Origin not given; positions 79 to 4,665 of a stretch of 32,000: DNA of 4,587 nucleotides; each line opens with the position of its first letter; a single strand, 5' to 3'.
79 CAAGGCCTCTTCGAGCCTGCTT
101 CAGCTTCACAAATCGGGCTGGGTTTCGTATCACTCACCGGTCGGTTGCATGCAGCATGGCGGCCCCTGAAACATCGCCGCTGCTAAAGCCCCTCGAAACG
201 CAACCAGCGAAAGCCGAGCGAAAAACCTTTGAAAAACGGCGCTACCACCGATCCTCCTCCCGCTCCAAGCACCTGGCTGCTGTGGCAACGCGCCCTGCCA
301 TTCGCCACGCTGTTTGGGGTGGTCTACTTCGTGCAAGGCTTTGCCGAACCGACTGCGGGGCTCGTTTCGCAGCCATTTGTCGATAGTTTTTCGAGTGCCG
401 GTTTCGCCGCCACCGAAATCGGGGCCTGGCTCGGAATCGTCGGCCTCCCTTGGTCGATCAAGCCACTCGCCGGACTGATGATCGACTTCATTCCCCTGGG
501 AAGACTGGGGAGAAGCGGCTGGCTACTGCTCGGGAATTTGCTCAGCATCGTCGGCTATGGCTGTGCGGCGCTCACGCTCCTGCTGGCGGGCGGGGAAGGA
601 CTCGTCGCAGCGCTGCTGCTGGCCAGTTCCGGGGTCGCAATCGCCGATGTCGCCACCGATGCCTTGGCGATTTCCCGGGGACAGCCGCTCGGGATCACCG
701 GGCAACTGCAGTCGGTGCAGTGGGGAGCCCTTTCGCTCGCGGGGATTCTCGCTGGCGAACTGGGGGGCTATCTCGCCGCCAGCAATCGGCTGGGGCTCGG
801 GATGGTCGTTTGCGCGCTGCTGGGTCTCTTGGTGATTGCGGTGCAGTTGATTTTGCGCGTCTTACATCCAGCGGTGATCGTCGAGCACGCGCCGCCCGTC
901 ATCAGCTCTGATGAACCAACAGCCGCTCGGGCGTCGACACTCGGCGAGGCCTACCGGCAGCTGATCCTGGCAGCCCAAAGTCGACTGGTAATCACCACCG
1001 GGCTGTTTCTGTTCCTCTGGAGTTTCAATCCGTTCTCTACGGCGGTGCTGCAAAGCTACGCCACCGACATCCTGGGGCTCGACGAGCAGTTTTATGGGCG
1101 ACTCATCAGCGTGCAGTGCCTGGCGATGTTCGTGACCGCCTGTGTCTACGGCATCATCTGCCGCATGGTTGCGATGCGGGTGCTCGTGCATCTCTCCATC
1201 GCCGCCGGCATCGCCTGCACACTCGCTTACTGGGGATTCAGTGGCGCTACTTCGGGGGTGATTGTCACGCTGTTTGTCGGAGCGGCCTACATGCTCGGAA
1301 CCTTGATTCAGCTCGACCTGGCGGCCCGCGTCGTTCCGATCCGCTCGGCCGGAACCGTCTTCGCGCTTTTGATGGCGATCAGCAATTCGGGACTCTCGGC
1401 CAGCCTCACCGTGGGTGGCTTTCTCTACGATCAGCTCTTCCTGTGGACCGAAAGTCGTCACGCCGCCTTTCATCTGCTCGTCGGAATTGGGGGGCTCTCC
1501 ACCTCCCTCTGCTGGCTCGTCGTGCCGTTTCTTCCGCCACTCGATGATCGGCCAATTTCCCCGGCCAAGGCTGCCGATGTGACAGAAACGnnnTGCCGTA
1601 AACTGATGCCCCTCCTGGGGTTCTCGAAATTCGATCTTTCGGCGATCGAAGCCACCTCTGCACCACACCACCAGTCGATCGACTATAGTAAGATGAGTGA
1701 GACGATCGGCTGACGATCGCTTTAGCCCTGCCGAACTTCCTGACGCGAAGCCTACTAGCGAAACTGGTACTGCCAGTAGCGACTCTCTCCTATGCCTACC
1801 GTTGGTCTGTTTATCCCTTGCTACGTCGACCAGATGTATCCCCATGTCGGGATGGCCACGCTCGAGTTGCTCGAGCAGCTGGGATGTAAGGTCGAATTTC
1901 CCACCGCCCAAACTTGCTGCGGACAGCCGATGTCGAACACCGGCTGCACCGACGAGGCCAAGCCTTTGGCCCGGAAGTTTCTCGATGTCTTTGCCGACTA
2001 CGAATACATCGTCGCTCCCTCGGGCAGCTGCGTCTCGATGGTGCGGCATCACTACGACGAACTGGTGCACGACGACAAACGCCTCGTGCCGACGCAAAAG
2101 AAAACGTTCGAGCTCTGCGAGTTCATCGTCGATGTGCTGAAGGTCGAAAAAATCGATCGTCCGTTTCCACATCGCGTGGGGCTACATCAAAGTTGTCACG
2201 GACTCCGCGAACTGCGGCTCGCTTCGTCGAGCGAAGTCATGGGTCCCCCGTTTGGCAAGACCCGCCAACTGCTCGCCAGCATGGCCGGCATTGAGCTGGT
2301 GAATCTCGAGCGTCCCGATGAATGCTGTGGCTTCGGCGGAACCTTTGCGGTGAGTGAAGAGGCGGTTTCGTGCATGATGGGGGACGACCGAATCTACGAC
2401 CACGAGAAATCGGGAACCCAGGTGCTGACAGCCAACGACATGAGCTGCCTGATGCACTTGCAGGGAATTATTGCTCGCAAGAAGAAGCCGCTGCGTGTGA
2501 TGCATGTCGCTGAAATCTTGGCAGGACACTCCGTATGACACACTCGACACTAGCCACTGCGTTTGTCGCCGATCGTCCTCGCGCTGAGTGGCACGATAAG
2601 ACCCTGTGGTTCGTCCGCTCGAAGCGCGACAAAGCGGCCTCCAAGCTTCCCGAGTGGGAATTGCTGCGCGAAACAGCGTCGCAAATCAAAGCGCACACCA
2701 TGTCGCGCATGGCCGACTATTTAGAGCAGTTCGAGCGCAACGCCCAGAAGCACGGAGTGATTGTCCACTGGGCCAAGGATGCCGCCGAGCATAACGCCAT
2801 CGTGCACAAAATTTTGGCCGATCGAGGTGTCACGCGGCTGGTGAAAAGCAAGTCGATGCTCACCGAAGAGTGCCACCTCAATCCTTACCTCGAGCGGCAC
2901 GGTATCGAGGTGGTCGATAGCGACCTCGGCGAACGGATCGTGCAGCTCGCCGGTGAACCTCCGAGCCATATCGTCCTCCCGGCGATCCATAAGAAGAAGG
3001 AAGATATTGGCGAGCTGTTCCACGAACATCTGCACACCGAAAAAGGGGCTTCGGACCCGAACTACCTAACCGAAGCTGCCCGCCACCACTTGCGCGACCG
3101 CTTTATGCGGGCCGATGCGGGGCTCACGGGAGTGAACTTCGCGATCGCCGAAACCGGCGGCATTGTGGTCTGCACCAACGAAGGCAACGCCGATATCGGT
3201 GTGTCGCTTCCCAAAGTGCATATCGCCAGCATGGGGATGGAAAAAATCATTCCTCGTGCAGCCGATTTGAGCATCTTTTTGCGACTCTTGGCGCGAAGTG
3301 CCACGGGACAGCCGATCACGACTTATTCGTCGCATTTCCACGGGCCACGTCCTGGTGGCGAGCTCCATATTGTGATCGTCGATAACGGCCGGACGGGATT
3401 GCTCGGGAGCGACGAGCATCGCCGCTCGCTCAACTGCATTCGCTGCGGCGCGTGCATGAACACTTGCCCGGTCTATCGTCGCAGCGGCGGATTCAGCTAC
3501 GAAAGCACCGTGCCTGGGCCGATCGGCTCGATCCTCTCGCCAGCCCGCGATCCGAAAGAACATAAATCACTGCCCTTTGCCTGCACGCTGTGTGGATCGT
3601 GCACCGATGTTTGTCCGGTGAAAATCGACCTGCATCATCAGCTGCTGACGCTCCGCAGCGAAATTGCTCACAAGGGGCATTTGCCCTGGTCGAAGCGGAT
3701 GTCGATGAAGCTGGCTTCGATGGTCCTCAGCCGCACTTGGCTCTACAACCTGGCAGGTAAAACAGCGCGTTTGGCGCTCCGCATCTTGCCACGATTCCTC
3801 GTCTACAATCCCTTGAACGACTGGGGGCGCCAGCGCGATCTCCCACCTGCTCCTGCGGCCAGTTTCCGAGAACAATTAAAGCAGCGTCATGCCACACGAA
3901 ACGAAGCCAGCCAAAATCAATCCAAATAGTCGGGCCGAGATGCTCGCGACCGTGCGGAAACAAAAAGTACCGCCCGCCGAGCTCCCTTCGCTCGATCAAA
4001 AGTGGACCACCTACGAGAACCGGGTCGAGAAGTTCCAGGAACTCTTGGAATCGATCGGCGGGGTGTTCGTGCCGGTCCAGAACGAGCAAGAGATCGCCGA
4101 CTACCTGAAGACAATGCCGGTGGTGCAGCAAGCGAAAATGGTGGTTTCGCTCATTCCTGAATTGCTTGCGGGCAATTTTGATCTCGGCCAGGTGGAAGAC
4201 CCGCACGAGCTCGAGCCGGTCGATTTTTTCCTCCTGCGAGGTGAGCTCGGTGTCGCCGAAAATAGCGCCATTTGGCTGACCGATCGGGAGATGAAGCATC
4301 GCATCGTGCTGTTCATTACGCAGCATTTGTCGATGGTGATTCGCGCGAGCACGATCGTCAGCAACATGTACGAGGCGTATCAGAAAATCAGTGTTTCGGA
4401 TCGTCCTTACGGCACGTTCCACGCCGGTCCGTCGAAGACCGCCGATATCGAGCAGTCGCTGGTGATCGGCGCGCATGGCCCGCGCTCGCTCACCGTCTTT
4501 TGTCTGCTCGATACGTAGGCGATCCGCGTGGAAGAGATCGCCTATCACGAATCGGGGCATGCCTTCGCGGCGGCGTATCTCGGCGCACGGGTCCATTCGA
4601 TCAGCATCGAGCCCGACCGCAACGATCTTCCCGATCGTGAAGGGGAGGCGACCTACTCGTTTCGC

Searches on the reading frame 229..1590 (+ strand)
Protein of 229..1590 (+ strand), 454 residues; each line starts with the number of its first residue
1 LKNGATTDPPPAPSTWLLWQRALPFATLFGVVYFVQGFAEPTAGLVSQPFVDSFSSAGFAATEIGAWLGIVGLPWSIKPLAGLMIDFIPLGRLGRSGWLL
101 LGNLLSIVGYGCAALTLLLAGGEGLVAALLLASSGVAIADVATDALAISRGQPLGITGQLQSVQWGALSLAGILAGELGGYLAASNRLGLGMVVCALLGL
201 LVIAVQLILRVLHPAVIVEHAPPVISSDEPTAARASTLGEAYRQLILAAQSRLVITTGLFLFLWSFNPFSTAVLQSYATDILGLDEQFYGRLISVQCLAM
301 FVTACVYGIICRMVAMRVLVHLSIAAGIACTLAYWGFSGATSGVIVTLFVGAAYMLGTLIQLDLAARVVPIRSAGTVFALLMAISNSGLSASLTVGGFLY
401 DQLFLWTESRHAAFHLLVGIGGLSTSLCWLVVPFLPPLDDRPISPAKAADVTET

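Call 113: search_protein_families(library=pfam, proteins=[window:229-1590:+], max_evalue=0.001)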
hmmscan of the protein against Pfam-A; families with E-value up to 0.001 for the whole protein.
window:229-1590:+ (454 aa): 2 families
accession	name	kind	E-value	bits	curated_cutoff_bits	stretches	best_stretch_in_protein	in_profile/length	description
PF03092.22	BT1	-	9e-29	100.9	22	1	58-437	21-414/432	BT1 family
PF07690.21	MFS_1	-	8.2e-07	28.7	33.4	2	56-390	26-344/347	Major Facilitator Superfamily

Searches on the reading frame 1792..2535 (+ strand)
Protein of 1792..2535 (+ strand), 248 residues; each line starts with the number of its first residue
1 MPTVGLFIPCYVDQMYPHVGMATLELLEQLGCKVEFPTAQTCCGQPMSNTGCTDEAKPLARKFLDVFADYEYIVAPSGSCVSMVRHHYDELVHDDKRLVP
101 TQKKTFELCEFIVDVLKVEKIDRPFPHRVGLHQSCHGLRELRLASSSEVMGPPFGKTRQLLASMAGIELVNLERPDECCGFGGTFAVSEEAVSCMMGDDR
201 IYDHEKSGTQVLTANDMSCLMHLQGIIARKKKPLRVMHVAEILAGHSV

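Call 113: search_protein_families(library=pfam, proteins=[window:1792-2535:+], max_evalue=0.001)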
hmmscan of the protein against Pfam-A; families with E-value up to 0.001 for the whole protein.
window:1792-2535:+ (248 aa): 1 family
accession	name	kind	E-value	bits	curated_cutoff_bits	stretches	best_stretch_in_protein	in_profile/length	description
PF02754.22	CCG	-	1.8e-28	98.9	20.6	2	4-84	1-84/85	Cysteine-rich domain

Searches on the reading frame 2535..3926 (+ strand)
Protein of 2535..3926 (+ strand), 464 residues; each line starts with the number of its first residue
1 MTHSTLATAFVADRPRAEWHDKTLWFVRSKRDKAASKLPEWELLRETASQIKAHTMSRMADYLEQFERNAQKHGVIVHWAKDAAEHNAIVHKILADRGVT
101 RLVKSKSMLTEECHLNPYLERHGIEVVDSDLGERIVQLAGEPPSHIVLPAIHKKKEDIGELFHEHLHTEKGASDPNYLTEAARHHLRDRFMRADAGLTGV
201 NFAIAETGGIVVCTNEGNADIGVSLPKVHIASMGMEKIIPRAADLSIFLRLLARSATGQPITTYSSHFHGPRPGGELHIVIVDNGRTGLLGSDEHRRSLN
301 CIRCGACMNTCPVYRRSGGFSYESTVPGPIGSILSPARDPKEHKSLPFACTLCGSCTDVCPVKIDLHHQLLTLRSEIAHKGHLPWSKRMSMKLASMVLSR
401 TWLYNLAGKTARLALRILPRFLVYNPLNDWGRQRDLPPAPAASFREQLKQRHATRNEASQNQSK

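Call 67: search_protein_families(library=pfam, proteins=[window:2535-3926:+], max_evalue=0.001)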
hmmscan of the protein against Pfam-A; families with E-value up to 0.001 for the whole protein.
window:2535-3926:+ (464 aa): 15 families
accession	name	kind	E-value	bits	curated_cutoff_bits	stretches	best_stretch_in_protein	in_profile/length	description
PF02589.21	LUD_dom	-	2.1e-42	145.5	22.6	1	63-278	1-171/189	LUD domain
PF13183.11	Fer4_8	-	2.4e-14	54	27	1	299-364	3-68/68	4Fe-4S dicluster domain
PF13534.11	Fer4_17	-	9.9e-09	36.1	22.2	1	300-365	1-61/61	4Fe-4S dicluster domain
PF12838.12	Fer4_7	-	2.3e-08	34.8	27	1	300-364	1-52/52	4Fe-4S dicluster domain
PF13237.11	Fer4_10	-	2.9e-07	30.7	25.5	1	300-361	8-53/53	4Fe-4S dicluster domain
PF12800.12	Fer4_4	-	4.8e-07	30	24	0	300-314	3-17/17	4Fe-4S binding domain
PF00037.32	Fer4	-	8.4e-07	29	21.1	0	300-313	7-20/24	4Fe-4S binding domain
PF13187.11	Fer4_9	-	2.1e-06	28.1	27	1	300-363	1-50/52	4Fe-4S dicluster domain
PF12797.12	Fer4_2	-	2.1e-06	27.7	24.5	0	300-313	9-22/22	4Fe-4S binding domain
PF11870.13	LutB_C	-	1.6e-05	25.6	26.8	1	384-452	24-87/88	Lactate utilisation protein B, C-terminal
PF13746.11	Fer4_18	-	1.6e-05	25.5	27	0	348-369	59-80/114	4Fe-4S dicluster domain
PF12798.12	Fer4_3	-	1.8e-05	25.6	27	0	350-364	1-15/15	4Fe-4S binding domain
PF12837.12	Fer4_6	-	1.8e-05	24.9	25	0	300-313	8-21/24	4Fe-4S binding domain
PF14697.11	Fer4_21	-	0.00036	21.1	35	0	344-362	35-53/59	4Fe-4S dicluster domain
PF13484.11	Fer4_16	-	0.00043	21.4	30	0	300-362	1-65/66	4Fe-4S double cluster binding domain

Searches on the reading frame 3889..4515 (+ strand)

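Call 113: search_protein_families(library=pfam, proteins=[window:3889-4515:+], max_evalue=0.001)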
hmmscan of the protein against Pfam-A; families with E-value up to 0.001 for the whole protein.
window:3889-4515:+ (209 aa): 1 family
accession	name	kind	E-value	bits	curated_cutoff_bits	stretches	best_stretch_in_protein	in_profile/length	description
PF02589.21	LUD_dom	-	4.2e-17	62.9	22.6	1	107-203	81-186/189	LUD domain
